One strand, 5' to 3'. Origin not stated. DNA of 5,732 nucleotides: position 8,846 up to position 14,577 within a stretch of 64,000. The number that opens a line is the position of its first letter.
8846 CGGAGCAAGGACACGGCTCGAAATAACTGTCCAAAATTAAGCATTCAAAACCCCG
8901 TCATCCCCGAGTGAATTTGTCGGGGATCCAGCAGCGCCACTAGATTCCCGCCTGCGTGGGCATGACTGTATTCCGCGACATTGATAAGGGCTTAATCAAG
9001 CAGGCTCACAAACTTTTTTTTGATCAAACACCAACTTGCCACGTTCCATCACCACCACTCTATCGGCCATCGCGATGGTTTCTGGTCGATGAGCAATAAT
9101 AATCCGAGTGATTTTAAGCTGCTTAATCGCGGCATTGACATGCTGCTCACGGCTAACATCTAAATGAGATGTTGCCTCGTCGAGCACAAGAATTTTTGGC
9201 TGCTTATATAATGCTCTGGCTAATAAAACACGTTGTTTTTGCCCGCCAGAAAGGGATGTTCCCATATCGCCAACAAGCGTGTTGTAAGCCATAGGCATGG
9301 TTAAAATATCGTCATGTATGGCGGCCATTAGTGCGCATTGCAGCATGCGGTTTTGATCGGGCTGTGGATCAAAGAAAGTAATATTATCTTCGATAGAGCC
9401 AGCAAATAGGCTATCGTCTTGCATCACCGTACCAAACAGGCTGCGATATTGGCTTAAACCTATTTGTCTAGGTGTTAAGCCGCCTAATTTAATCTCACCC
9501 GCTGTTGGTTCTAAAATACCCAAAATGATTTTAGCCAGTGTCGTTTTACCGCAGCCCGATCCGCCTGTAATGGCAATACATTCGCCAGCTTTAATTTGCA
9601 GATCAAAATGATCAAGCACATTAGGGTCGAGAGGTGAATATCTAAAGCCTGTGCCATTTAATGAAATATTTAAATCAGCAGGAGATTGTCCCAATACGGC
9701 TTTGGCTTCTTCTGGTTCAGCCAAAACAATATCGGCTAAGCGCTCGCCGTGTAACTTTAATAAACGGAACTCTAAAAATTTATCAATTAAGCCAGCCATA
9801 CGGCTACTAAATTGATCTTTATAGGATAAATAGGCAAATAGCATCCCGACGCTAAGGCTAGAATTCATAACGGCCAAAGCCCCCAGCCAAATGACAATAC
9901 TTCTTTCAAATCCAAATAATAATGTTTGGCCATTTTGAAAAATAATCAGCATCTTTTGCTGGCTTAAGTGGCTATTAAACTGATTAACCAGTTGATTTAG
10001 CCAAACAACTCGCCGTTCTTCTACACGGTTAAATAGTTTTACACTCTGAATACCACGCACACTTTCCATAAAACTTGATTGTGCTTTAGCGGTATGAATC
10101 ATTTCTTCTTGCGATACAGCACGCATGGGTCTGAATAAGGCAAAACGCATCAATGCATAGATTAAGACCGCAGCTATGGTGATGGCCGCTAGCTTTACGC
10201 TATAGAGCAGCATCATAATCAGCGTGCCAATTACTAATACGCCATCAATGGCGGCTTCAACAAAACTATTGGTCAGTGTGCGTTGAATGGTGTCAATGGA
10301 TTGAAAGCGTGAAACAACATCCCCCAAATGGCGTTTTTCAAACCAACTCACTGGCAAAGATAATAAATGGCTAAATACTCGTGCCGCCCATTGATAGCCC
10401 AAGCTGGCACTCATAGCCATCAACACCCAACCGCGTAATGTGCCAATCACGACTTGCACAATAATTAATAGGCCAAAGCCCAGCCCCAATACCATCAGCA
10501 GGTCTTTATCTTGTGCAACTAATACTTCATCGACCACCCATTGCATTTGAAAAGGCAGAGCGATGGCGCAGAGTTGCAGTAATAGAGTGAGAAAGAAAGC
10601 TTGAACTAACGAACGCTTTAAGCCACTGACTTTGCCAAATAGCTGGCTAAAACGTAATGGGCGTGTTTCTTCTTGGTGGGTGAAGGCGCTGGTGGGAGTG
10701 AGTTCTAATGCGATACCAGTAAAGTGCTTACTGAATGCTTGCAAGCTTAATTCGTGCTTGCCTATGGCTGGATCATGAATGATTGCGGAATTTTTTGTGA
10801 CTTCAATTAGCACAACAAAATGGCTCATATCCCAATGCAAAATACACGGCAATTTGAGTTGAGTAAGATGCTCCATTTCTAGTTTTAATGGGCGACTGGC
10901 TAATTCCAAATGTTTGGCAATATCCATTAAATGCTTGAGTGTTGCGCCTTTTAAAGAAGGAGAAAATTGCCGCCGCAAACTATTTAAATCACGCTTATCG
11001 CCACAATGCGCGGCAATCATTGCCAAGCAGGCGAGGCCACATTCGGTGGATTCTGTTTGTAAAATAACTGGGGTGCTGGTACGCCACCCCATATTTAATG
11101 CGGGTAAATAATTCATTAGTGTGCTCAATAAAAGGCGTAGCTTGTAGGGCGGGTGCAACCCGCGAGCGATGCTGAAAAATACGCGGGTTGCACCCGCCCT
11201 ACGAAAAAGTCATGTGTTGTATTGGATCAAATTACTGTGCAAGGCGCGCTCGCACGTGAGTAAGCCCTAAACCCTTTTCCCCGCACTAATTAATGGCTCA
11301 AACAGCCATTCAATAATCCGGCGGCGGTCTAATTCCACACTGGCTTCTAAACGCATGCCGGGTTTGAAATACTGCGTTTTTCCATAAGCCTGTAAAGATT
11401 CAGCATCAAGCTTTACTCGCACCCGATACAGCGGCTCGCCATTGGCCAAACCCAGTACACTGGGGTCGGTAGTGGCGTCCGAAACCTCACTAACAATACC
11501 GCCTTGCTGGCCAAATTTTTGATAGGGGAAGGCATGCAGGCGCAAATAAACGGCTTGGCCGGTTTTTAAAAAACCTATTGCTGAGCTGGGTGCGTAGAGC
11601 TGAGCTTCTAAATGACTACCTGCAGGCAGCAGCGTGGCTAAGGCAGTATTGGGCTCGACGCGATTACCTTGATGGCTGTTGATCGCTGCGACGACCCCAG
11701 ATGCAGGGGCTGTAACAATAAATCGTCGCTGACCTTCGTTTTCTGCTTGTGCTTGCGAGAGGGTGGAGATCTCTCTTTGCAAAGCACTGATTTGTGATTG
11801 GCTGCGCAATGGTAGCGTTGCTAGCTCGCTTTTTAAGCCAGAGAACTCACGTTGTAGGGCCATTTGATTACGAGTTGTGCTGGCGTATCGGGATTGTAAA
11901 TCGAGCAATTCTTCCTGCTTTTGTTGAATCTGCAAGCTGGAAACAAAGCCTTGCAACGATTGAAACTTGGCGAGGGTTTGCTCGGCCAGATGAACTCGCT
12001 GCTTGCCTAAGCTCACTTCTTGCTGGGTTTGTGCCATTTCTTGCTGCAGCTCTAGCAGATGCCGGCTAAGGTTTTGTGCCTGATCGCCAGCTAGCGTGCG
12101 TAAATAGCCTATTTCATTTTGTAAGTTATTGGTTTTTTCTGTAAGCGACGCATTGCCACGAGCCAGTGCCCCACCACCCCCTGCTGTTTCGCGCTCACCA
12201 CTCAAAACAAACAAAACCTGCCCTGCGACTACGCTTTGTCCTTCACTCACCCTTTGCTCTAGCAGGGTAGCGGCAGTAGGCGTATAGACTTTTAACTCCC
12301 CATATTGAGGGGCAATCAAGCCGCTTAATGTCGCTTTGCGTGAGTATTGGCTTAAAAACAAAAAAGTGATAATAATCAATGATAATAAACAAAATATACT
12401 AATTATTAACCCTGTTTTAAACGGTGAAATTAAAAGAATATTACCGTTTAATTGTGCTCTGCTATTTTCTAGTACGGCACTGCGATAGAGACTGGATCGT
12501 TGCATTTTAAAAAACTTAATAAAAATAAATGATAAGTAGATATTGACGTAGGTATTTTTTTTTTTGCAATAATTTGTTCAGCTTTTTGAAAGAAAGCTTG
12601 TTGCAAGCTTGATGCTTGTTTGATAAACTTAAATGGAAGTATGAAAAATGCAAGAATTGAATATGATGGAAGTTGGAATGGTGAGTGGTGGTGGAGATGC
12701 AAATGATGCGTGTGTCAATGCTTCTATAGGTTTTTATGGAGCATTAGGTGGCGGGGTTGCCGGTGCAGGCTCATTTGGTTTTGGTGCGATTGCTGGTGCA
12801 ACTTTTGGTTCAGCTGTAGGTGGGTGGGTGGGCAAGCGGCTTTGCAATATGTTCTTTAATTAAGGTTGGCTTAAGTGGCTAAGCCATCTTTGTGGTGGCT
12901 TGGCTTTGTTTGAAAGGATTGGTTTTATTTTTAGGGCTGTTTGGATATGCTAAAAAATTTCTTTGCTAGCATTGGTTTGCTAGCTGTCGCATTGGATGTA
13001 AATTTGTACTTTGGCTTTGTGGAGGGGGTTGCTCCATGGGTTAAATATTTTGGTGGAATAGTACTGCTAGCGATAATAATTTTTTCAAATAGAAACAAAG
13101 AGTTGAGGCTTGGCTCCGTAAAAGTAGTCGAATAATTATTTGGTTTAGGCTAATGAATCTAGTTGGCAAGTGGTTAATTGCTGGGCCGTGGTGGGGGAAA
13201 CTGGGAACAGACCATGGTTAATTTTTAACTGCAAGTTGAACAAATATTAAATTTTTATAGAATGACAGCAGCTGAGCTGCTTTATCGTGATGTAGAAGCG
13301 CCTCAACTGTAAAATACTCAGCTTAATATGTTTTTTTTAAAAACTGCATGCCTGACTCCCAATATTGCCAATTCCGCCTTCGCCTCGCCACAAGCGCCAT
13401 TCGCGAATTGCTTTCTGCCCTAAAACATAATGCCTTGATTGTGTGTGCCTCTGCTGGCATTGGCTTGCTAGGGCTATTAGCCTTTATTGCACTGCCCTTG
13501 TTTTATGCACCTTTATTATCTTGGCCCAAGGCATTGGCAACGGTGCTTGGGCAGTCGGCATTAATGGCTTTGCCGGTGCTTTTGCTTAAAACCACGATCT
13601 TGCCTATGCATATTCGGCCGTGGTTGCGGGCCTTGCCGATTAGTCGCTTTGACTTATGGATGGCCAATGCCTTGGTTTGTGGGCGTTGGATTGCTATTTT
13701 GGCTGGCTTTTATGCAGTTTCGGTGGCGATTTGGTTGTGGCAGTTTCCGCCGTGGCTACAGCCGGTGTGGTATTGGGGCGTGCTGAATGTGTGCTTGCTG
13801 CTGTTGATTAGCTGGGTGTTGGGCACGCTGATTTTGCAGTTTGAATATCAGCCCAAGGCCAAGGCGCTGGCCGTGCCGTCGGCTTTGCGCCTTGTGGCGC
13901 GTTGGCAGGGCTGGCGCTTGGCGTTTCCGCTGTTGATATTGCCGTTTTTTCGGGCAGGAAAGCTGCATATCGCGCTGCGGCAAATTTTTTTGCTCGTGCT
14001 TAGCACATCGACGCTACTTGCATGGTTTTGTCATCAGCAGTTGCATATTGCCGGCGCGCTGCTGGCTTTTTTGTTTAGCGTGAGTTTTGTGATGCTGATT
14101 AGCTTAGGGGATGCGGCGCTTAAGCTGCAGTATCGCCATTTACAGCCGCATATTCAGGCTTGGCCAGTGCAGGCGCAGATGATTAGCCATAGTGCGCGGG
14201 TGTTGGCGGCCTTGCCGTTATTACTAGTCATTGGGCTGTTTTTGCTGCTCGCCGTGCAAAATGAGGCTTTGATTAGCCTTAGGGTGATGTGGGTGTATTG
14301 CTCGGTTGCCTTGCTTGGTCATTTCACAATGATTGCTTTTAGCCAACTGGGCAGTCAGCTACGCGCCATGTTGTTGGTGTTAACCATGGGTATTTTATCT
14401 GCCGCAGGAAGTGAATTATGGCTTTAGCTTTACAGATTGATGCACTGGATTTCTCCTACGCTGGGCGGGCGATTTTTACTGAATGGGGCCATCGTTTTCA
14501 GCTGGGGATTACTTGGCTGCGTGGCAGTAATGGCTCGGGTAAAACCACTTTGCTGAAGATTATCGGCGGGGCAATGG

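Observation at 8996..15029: Apparently complete class II microcin/bacteriocin system in a non-enterobacterial betaproteobacterium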

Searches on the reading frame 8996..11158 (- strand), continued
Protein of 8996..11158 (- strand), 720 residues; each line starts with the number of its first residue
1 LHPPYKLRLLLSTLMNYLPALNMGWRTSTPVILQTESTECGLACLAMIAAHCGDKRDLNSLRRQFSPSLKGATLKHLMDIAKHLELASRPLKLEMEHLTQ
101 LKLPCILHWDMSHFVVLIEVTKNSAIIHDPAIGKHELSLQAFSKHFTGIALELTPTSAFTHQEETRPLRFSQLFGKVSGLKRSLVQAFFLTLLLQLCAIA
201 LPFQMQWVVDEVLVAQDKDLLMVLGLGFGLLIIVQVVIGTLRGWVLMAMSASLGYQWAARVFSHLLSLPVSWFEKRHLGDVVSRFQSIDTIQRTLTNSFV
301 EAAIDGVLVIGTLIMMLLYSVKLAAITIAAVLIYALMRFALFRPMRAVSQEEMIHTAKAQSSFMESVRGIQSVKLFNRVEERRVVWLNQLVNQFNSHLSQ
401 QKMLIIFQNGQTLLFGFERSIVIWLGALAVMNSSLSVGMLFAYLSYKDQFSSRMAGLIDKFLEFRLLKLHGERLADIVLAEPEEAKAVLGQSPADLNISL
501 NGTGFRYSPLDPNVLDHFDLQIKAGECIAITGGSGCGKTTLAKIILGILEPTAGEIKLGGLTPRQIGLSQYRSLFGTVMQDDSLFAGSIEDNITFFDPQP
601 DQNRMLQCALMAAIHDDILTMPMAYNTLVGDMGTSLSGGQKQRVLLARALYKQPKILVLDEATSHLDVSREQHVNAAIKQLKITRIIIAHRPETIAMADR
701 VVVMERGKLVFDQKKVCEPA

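Call 96: search_dna_similar(query=window:8996-11158:-, collection=plasmids, mode=protein, max_rows=60, rows=spread, max_evalue=1e-100)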
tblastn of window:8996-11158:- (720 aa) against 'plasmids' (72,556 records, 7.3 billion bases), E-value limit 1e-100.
Records with a match: 1026; places in all: 1051; records where one place covers at least 80% of the query: 1016.
Best place of each record, by identity: <60% 1026.
By first word of the organism name: Escherichia 422; Klebsiella 208; Salmonella 180; Pantoea 51; Serratia 45; Rhizobium 21; Citrobacter 15; Vibrio 11; Enterobacter 10; Acinetobacter 8; and 32 more.
By predicted mobility (MOB-suite, as given by PLSDB): conjugative 764; non-mobilizable 174; mobilizable 88.
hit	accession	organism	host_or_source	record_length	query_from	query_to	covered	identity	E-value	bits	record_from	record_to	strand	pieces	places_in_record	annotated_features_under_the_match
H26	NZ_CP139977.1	Janthinobacterium lividum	-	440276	25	712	96%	56.9%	0e+0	745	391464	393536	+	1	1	peptidase domain-containing ABC transporter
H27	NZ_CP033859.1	Acinetobacter sp. FDAARGOS_493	Homo sapiens,UCC isolate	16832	15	713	97%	48.2%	0e+0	655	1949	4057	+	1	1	peptidase domain-containing ABC transporter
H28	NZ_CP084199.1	Pantoea agglomerans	Allium cepa,mixed culture,whole plant ...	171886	18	709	96%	48.4%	0e+0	654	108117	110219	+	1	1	peptidase domain-containing ABC transporter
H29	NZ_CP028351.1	Pantoea vagans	Homo sapiens,blood sample,blood,blood ...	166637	18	709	96%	48.2%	0e+0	650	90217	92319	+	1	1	peptidase domain-containing ABC transporter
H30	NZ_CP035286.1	Paracoccus versutus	whole organism,soil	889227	21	715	97%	45.6%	0e+0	612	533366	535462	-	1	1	peptidase domain-containing ABC transporter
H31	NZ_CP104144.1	Rhizobium sullae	Sulla coronaria,cell culture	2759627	31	705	94%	44.5%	9e-170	548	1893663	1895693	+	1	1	record has no annotation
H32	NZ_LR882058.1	Escherichia coli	Gallus gallus domesticus,Broiler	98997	18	707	96%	43.4%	3e-157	511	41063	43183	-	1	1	peptidase domain-containing ABC transporter | HlyD family efflux transporter periplasmic adaptor subunit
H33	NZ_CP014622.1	Salmonella enterica subsp. enterica serovar Anatum str. ...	Bos taurus,bovine pre-evisceration ...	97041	18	707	96%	43.4%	3e-157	511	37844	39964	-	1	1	peptidase domain-containing ABC transporter | HlyD family efflux transporter periplasmic adaptor subunit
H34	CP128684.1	Klebsiella pneumoniae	Homo sapiens,UNknown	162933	23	707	95%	43.6%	6e-166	536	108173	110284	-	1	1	peptidase domain-containing ABC transporter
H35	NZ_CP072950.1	Klebsiella pneumoniae MGH 39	urine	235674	26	720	97%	42.9%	2e-162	526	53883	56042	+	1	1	peptidase domain-containing ABC transporter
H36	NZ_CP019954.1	Escherichia coli M8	Mus musculus C57Bl/6J,ob/ob mice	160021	18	707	96%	43.1%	7e-155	504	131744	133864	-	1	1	peptidase domain-containing ABC transporter | HlyD family efflux transporter periplasmic adaptor subunit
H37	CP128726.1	Klebsiella pneumoniae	Homo sapiens,bile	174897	30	720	96%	42.5%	9e-158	513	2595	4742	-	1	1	peptidase domain-containing ABC transporter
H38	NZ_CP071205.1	Serratia marcescens subsp. marcescens ATCC 13880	Clone isolated from the evolution ...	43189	26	708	95%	42.9%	1e-164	533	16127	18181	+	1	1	peptidase domain-containing ABC transporter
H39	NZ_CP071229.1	Serratia marcescens subsp. marcescens ATCC 13880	Clone isolated from the evolution ...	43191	26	708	95%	42.9%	1e-164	533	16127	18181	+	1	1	peptidase domain-containing ABC transporter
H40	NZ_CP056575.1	Citrobacter freundii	culture,Wastewater influent sample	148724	26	707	95%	42.9%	1e-162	527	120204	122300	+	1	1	peptidase domain-containing ABC transporter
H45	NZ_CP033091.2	Escherichia coli DSM 30083 = JCM 1649 = ATCC 11775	-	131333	21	702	95%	42.2%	3e-160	520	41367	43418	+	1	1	colicin V export peptidase/ABC transporter CvaB | cvaB: colicin V export peptidase/ABC transporter CvaB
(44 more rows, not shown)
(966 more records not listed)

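Call 108: get_annotated_region(hit=H45, flank=3000)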
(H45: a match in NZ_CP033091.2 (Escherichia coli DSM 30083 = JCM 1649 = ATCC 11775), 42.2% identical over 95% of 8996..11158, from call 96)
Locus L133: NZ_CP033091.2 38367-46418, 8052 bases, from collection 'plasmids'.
description: Escherichia coli DSM 30083 = JCM 1649 = ATCC 11775 plasmid unnamed, complete sequence
organism: Escherichia coli DSM 30083 = JCM 1649 = ATCC 11775 (NCBI taxid 866789)
taxonomy: Bacteria; Pseudomonadota; Gammaproteobacteria; Enterobacterales; Enterobacteriaceae; Escherichia; Escherichia coli; Escherichia coli DSM 30083 = JCM 1649 = ATCC 11775
host: -; source: -; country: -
typing (MOB-suite, as given by PLSDB): conjugative; replicon IncFIB,IncFIC,rep_cluster_2244; relaxase MOBF; mating-pair formation MPF_F
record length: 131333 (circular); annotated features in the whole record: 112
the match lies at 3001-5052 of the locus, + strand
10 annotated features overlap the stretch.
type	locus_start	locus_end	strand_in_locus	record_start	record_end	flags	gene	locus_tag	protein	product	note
CDS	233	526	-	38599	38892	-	-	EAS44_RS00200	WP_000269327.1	DUF6404 family protein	-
CDS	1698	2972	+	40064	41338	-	-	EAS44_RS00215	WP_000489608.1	HlyD family secretion protein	-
CDS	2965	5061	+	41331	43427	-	-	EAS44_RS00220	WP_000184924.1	colicin V export peptidase/ABC transporter CvaB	-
predicted_resistance_gene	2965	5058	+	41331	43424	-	cvaB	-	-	colicin V export peptidase/ABC transporter CvaB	predicted by amrfinderplus; class ; identity 100.0%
predicted_resistance_gene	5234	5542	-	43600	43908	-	cvaC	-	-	colicin V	predicted by amrfinderplus; class ; identity 100.0%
CDS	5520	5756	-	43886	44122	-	cvi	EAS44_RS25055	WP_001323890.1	colicin V immunity protein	-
CDS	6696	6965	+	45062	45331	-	-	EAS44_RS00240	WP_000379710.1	SemiSWEET transporter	-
CDS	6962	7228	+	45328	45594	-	-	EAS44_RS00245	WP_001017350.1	FAD-dependent oxidoreductase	-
CDS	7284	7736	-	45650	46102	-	-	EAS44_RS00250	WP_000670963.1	acyltransferase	-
CDS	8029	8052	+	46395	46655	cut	-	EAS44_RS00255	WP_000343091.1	hypothetical protein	-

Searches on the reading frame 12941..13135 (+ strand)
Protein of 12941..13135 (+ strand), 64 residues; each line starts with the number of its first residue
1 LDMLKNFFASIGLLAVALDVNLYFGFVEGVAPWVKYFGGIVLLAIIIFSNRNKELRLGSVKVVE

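Call 3: search_protein_families(library=pfam, proteins=[window:12941-13135:+], max_evalue=0.01)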
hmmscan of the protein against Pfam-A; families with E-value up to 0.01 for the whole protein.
window:12941-13135:+ (64 aa): 0 families

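Call 4: search_protein_families(library=ncbifam, proteins=[window:12941-13135:+], max_evalue=0.01)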
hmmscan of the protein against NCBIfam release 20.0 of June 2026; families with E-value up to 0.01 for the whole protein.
window:12941-13135:+ (64 aa): 0 families

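Call 68: search_protein_families(library=pfam, proteins=[window:12947-13135:+], max_evalue=10)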
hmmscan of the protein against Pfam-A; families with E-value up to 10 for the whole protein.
window:12947-13135:+ (62 aa): 0 families

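Call 91: find_homologous_proteins(query=window:12947-13135:+, max_evalue=0.01)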
Query window:12947-13135:+ (62 aa): 1 proteins with E <= 0.01 among 1 candidates.
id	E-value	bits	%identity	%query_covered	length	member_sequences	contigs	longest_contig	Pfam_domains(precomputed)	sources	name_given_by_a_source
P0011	2.6e-31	124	100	100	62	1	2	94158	-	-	-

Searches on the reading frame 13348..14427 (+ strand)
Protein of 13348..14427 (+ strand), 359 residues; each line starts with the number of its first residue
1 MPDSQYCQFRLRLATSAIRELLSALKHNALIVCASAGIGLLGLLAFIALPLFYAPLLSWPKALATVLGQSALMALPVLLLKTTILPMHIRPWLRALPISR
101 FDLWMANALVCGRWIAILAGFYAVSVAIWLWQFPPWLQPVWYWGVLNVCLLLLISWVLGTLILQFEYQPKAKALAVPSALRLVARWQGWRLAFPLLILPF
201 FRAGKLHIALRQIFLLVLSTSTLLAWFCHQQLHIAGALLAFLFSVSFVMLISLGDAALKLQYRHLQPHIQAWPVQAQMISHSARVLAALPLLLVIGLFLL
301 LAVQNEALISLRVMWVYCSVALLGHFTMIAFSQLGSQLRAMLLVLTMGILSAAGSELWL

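Call 3: search_protein_families(library=pfam, proteins=[window:13348-14427:+], max_evalue=0.01)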
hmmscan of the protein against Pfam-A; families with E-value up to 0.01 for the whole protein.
window:13348-14427:+ (359 aa): 0 families

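Call 4: search_protein_families(library=ncbifam, proteins=[window:13348-14427:+], max_evalue=0.01)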
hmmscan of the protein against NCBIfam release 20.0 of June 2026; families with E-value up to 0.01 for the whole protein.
window:13348-14427:+ (359 aa): 0 families

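Call 30: find_homologous_proteins(query=window:13348-14427:+, max_evalue=0.001)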
Query window:13348-14427:+ (359 aa): 5 proteins with E <= 0.001 among 8000 candidates.
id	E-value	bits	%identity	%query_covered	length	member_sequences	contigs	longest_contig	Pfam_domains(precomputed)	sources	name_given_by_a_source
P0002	3.0e-222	756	100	100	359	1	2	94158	-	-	-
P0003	9.1e-196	669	87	100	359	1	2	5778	-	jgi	jgi:hypothetical protein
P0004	3.3e-194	664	88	100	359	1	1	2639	-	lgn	-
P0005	4.0e-193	660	88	100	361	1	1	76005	-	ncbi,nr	ncbi:MAG: hypothetical protein NT086_01605 [Proteobacteria bacterium]|nr:hypothetical protein [Pseud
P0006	1.3e-112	395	88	61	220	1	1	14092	-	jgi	jgi:hypothetical protein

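Call 33: find_encoding_contigs(protein=P0005, flank=9000, max_places=3)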
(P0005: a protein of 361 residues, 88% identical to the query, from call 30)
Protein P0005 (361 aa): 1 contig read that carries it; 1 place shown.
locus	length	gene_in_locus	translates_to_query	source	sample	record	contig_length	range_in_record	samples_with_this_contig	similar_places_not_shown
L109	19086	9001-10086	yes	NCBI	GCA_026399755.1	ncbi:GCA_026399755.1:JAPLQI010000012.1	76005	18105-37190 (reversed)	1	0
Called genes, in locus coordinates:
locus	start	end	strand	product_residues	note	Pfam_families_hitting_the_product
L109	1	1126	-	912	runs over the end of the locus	PF07517:SecA_DEAD, PF00270:DEAD, PF01043:SecA_PP_bind, PF21090:P-loop_SecA, PF07516:SecA_SW, PF02810:SEC-C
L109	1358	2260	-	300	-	PF01551:Peptidase_M23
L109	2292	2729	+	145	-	PF05258:DciA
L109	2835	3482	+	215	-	PF07963:N_methyl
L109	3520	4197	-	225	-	PF00308:Bac_DnaA (faint), PF22688:Hda_lid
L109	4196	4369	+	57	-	-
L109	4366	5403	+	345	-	PF00586:AIRS, PF02769:AIRS_C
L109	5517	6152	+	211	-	PF00551:Formyl_trans_N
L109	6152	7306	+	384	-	PF11306:DUF3108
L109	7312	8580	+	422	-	PF22458:RsmF-B_ferredox (faint), PF01189:Methyltr_RsmB-F, PF13847:Methyltransf_31 (weak)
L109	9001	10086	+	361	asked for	-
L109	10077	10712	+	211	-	PF00005:ABC_tran, PF13304:AAA_21 (faint)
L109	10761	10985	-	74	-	-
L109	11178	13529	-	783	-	PF00326:Peptidase_S9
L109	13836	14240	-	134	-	PF04386:SspB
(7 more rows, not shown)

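Call 34: find_encoding_contigs(protein=P0003, flank=6000, max_places=3)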
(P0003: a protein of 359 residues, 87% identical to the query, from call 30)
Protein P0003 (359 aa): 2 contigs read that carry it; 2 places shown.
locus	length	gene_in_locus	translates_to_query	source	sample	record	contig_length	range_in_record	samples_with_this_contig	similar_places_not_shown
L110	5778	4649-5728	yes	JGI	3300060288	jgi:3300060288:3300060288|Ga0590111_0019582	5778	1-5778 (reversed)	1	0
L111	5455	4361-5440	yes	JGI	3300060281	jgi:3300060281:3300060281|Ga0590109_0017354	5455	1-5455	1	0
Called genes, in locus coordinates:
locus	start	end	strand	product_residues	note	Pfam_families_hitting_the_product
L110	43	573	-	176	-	PF01527:HTH_Tnp_1, PF13518:HTH_28, PF13565:HTH_32 (faint), PF13518:HTH_28 (weak)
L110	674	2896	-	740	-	PF03412:Peptidase_C39, PF00664:ABC_membrane, PF02463:SMC_N (weak), PF00005:ABC_tran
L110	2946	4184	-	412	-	PF25919:BSH_CusB (faint), PF26002:Beta-barrel_AprE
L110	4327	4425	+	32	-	-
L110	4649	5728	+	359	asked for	-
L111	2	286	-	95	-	?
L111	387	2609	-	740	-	PF03412:Peptidase_C39, PF00664:ABC_membrane, PF02463:SMC_N (weak), PF00005:ABC_tran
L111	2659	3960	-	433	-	PF25919:BSH_CusB (faint), PF26002:Beta-barrel_AprE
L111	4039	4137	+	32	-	-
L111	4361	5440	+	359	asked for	-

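Call 68: search_protein_families(library=pfam, proteins=[window:13348-14427:+], max_evalue=10)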
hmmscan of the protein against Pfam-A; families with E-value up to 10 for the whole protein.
window:13348-14427:+ (359 aa): 0 families

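Call 104: find_encoding_contigs(protein=P0006, flank=8000, max_places=3)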
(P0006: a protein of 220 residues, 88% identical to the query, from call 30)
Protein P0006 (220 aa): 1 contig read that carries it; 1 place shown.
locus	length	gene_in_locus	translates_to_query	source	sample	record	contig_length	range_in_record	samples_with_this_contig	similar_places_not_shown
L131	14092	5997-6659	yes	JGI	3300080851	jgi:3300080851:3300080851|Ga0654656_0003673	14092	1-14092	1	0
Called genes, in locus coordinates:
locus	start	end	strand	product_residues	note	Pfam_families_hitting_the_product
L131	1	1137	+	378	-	?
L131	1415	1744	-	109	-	-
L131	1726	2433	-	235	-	PF03591:AzlC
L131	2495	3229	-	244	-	PF10014:2OG-Fe_Oxy_2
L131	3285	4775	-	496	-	PF04055:Radical_SAM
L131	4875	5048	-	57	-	-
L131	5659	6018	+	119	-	-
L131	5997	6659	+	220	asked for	-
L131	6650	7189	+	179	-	PF00005:ABC_tran, PF13304:AAA_21 (faint)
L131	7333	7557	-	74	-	-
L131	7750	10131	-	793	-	PF02129:Peptidase_S15 (weak), PF00326:Peptidase_S9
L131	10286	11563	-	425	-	PF00512:HisKA (faint), PF02518:HATPase_c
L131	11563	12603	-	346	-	PF02607:B12-binding_2, PF02310:B12-binding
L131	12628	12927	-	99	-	PF03992:ABM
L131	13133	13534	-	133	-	PF04386:SspB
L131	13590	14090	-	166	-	?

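Call 105: find_encoding_contigs(protein=P0004, flank=3000, max_places=3)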
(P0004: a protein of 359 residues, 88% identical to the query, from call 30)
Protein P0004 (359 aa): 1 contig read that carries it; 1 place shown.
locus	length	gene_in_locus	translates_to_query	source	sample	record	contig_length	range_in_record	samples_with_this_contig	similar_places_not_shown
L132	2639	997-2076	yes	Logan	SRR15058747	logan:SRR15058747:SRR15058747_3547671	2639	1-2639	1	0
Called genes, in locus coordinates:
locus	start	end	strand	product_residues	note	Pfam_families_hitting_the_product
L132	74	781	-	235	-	PF03591:AzlC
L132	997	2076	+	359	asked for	-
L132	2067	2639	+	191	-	?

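Call 107: search_protein_families(library=ncbifam, proteins=[L131:3285-4775:-, L131:2495-3229:-, L131:4875-5048:-, L131:1415-1744:-], max_evalue=0.001)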
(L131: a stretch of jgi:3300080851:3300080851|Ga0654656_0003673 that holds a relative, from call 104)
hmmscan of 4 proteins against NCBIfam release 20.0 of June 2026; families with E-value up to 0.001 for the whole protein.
L131:3285-4775:- (496 aa): 48 families (the best 25 are shown)
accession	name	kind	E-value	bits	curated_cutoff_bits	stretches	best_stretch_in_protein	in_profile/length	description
NF047865.1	rSAM_PapB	equivalog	1.4e-26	93.6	340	1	186-451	47-317/330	PapB family radical SAM/SPASM ranthipeptide maturase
TIGR03906.1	quino_hemo_SAM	equivalog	6.1e-24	84.5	453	2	166-473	121-437/467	quinohemoprotein amine dehydrogenase maturation protein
TIGR04064.1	rSAM_nif11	equivalog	1.5e-18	66.8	518.7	1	184-298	120-238/459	nif11-like peptide radical SAM maturase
NF038107.1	rSAM_NF038107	equivalog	7e-18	64.6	600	1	171-480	118-427/444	Cys-every-fifth radical SAM/SPASM peptide maturase CefB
TIGR04136.1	rSAM_FibroRumin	equivalog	6.3e-17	61.6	400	1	171-450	130-418/458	FibroRumin system radical SAM peptide maturase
TIGR04068.1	rSAM_ocin_clost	equivalog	7.4e-17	61.4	500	1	169-300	116-252/462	Cys-rich peptide radical SAM maturase CcpM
TIGR03942.1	sulfatase_rSAM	equivalog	2.5e-15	56.4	349.45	1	160-478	24-352/363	anaerobic sulfatase maturase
TIGR04280.1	geopep_mat_rSAM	hypoth_equivalog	4.4e-15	55.6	400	1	166-329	108-274/428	geopeptide radical SAM maturase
NF038283.1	viperin_w_prok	equivalog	3.7e-14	52.6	180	1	102-304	6-169/281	viperin family antiviral radical SAM protein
TIGR04463.1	rSAM_vs_C_rich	equivalog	4e-14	52.2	525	1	186-450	124-394/438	TIGR04463 family radical SAM/SPASM RiPP maturase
NF041718.1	rSAM_phane_AMC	equivalog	6.8e-14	51.6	425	1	182-347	43-211/362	cyclophane-forming radical SAM peptide maturase AmcB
TIGR03978.1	rSAM_paired_1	equivalog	4.5e-13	48.8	370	1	177-321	117-265/466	His-Xaa-Ser system radical SAM maturase HxsB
NF041298.1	rSAM_mat_DynA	equivalog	1.1e-12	47.7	450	1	164-307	22-169/356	dynobactin maturation radical SAM/SPASM protein DynA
NF038170.1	lachnocin_rSAM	equivalog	1.9e-12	46.8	550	1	137-291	79-230/440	lachnocin radical SAM maturase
TIGR03974.1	rSAM_six_Cys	equivalog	1.9e-12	46.8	425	1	184-470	140-436/451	thioether cross-link-forming SCIFF peptide maturase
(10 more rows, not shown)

L131:2495-3229:- (244 aa): 0 families

L131:4875-5048:- (57 aa): 0 families

L131:1415-1744:- (109 aa): 0 families
